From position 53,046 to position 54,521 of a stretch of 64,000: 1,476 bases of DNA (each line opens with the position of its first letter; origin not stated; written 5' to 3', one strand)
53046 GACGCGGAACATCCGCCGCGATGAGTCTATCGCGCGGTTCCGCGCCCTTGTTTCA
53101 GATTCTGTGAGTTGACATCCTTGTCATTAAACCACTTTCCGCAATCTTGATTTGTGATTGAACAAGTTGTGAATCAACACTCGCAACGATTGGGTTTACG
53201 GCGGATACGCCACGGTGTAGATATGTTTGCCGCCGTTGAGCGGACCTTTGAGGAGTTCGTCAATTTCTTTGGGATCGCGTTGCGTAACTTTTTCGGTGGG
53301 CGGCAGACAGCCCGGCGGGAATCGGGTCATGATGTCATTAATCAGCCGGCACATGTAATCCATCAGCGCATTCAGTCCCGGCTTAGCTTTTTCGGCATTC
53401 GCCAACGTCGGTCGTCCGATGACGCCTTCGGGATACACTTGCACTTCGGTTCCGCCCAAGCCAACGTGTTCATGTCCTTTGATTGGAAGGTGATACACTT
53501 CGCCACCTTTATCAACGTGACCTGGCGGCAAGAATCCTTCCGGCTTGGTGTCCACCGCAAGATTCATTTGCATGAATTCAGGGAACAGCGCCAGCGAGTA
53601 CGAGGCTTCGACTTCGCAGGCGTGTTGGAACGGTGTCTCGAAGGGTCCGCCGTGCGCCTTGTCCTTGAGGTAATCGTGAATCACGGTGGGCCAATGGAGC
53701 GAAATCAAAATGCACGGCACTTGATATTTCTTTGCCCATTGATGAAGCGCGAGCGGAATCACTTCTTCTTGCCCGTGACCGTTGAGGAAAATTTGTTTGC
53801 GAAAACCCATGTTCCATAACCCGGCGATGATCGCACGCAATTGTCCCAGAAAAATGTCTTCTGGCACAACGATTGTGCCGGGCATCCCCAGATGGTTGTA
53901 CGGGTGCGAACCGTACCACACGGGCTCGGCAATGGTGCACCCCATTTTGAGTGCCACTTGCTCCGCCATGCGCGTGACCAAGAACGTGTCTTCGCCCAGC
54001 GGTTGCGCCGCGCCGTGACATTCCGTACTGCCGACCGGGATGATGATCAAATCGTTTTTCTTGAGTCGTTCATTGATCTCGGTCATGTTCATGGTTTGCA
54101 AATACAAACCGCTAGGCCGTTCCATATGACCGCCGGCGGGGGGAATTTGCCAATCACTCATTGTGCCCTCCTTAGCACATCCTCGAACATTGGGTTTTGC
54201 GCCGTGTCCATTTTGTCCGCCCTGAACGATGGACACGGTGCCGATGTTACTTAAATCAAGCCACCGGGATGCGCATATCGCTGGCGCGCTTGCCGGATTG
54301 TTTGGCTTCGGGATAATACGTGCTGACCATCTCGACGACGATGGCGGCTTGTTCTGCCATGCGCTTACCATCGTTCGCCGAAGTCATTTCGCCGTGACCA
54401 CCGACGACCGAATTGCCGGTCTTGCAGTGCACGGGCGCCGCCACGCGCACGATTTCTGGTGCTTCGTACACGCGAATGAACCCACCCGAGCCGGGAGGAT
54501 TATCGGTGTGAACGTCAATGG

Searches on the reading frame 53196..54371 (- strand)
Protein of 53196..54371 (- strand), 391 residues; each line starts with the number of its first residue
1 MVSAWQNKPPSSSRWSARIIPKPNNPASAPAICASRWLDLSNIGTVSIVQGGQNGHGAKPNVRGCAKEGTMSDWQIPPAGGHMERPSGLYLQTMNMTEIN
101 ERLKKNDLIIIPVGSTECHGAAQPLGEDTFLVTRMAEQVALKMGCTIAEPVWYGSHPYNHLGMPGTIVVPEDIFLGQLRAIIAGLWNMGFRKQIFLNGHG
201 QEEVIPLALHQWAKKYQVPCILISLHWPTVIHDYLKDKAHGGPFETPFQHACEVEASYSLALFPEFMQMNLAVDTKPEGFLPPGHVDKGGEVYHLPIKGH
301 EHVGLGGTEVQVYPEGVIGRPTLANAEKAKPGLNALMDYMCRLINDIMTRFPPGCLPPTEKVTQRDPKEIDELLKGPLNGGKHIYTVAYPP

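Call 42: search_protein_families(library=pfam, proteins=[window:53196-54371:-], max_evalue=0.00001)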
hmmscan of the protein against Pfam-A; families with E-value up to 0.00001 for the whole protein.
window:53196-54371:- (391 aa): 1 family
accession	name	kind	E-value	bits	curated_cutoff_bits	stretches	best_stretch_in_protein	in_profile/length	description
PF02633.19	Creatininase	-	1.9e-47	162.2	31.3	1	93-344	2-238/238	Creatinine amidohydrolase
